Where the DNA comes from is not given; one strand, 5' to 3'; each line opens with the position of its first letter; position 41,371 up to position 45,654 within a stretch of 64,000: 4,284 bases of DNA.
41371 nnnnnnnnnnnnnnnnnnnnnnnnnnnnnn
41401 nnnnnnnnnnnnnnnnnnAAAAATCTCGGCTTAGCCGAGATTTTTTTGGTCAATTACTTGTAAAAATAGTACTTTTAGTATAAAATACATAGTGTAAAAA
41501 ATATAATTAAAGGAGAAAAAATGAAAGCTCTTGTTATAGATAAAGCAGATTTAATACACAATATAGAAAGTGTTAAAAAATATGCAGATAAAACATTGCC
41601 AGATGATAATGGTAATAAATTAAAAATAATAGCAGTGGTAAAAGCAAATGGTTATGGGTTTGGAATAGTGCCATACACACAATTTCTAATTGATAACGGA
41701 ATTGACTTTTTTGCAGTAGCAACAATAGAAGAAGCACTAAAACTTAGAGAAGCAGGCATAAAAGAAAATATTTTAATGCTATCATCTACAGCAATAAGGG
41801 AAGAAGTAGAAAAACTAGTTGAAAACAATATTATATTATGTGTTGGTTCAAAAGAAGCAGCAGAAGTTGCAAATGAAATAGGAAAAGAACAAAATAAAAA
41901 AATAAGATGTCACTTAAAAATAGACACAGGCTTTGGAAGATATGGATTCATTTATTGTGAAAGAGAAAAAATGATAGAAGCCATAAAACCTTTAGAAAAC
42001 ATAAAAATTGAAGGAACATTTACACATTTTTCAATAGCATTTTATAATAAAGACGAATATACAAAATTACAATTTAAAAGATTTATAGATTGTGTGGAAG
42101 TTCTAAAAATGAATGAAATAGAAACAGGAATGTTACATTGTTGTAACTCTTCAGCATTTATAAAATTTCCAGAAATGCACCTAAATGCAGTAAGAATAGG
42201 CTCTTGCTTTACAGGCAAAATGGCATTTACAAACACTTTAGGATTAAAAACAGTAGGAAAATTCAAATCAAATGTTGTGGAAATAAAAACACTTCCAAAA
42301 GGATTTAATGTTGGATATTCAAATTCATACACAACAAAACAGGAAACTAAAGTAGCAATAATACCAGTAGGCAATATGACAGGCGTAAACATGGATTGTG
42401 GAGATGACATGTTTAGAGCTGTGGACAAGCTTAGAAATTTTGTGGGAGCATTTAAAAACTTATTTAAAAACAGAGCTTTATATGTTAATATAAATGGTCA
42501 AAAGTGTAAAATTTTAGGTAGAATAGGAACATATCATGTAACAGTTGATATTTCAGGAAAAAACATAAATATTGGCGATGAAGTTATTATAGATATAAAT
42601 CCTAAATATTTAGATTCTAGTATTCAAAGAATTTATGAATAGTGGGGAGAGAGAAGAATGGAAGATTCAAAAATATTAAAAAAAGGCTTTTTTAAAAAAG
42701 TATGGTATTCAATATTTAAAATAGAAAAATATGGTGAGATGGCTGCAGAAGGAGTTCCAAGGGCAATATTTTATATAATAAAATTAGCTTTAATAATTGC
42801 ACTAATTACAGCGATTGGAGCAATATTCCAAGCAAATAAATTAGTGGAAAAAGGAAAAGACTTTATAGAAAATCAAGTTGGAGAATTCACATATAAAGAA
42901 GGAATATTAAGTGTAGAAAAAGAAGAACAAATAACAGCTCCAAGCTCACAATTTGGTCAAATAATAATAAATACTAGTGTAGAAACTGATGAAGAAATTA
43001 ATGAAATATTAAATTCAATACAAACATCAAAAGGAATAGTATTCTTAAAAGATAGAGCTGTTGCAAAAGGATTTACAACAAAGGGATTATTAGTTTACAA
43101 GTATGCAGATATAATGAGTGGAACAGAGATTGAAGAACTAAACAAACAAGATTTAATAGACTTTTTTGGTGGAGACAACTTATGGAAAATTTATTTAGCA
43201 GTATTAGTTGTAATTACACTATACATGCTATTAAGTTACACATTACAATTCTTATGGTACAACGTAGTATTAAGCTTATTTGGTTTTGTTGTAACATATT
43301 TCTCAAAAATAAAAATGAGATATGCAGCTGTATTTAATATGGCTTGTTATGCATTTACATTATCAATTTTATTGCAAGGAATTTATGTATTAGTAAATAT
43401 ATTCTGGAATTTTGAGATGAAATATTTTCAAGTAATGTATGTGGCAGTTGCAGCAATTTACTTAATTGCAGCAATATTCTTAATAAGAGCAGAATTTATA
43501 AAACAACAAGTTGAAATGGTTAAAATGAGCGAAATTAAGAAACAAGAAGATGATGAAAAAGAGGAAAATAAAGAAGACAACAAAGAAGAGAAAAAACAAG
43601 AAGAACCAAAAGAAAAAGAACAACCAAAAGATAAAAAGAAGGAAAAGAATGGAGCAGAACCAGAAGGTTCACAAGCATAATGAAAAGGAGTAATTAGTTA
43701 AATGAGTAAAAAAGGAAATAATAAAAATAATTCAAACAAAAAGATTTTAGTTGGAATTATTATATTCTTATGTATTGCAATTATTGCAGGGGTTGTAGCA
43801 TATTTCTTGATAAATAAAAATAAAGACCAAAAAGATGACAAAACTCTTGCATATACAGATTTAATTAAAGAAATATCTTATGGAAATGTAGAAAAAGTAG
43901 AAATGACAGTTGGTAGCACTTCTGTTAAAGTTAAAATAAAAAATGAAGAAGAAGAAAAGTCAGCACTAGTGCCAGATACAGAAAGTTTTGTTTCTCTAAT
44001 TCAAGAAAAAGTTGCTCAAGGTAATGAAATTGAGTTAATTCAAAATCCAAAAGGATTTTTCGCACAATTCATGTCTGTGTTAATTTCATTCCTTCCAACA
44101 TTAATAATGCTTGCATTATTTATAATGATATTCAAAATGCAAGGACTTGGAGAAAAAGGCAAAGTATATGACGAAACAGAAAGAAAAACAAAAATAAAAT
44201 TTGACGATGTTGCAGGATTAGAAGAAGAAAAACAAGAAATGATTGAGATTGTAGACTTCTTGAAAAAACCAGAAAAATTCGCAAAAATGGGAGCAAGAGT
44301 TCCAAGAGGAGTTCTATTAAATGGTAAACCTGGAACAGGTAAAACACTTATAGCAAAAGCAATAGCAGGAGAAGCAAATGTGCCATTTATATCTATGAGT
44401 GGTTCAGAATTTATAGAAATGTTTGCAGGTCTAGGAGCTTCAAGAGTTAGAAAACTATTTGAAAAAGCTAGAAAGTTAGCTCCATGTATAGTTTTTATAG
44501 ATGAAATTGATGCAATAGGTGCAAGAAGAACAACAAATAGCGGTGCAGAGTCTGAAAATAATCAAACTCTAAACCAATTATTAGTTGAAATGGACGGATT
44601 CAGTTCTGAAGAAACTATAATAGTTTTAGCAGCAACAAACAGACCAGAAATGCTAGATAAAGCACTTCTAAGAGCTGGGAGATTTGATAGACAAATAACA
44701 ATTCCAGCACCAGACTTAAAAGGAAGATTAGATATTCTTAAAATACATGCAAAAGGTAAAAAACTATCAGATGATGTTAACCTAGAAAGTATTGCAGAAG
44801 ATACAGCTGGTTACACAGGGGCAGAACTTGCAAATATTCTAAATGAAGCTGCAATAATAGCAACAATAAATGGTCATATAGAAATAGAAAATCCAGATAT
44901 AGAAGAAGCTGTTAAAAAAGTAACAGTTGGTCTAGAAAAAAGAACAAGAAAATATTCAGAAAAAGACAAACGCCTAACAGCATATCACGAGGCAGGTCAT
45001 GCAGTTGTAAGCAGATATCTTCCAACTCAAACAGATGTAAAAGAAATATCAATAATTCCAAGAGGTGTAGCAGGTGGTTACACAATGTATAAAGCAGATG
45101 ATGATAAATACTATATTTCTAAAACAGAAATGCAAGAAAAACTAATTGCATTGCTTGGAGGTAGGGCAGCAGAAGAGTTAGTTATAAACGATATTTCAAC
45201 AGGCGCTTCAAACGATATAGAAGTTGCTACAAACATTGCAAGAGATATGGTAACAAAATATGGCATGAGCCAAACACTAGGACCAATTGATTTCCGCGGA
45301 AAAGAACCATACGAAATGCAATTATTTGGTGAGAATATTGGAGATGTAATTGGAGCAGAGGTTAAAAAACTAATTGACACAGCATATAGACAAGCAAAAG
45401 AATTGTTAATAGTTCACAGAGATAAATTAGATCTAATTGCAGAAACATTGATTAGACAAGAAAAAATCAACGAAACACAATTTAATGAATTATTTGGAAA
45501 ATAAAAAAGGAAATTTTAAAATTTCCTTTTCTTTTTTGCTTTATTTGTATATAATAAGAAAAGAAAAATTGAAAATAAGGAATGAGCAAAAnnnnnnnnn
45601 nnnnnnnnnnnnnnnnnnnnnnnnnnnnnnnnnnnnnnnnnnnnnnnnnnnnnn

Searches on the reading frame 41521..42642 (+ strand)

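Call 73: search_protein_families(library=pfam, proteins=[window:41521-42642:+], max_evalue=0.00001)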
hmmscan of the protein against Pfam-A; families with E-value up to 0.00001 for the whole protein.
window:41521-42642:+ (373 aa): 2 families
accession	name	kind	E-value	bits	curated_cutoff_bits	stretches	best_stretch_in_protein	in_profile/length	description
PF01168.26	Ala_racemase_N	-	1.1e-55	189.2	24.1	1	6-232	1-217/220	Alanine racemase, N-terminal domain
PF00842.27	Ala_racemase_C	-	7.2e-16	58.4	25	1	247-357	3-91/127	Alanine racemase, C-terminal domain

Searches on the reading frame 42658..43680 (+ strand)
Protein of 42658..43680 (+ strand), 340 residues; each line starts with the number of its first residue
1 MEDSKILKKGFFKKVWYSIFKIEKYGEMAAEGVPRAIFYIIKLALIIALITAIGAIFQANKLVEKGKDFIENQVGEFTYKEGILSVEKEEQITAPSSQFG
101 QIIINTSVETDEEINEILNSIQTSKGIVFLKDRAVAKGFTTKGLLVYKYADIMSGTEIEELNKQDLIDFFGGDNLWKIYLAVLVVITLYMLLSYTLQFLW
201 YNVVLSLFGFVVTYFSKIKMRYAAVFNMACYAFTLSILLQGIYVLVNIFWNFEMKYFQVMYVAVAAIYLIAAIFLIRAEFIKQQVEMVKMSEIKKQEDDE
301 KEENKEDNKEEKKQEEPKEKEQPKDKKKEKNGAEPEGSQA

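Call 73: search_protein_families(library=pfam, proteins=[window:42658-43680:+], max_evalue=0.00001)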
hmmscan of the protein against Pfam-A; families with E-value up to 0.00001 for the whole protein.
window:42658-43680:+ (340 aa): 2 families
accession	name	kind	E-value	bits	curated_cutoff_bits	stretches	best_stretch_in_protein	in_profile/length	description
PF06691.16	DUF1189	-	2.1e-33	116.3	28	1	12-273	1-244/244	Protein of unknown function (DUF1189)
PF13425.11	O-antigen_lig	-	1.9e-07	30.8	31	1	169-330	166-324/462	O-antigen ligase like membrane protein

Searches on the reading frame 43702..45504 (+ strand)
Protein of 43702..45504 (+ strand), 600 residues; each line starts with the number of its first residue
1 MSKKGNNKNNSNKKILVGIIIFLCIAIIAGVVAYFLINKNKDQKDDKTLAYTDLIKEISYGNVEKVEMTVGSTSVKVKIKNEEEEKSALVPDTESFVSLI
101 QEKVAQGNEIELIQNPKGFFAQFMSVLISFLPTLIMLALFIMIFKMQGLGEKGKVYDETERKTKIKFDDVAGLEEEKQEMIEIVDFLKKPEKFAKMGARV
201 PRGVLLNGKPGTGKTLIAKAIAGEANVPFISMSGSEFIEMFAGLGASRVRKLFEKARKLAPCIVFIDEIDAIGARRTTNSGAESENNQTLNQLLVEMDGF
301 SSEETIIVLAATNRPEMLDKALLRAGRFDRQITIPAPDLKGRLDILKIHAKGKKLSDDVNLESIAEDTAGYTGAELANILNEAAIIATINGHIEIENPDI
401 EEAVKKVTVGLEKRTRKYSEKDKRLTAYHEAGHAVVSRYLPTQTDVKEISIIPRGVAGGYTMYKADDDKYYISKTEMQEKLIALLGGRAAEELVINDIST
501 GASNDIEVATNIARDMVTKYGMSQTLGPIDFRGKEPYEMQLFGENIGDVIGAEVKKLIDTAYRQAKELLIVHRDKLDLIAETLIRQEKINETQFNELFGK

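Call 73: search_protein_families(library=pfam, proteins=[window:43702-45504:+], max_evalue=0.00001)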
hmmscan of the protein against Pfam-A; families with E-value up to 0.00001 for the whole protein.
window:43702-45504:+ (600 aa): 5 families
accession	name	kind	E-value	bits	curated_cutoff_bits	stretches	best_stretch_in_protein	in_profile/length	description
PF01434.24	Peptidase_M41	-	1.9e-57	194.6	29.9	1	418-597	3-191/191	Peptidase family M41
PF00004.35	AAA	-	1.7e-45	155.1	21.2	1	204-335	1-130/131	ATPase family associated with various cellular activities (AAA)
PF17862.7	AAA_lid_3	-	3.2e-11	43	27.2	1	358-401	1-44/45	AAA+ lid domain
PF06480.20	FtsH_ext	-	3.4e-06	27.6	25.5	1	19-106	1-93/103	FtsH Extracellular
PF06068.19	TIP49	-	9.1e-06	25.5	23.8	1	195-238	47-89/347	TIP49 P-loop domain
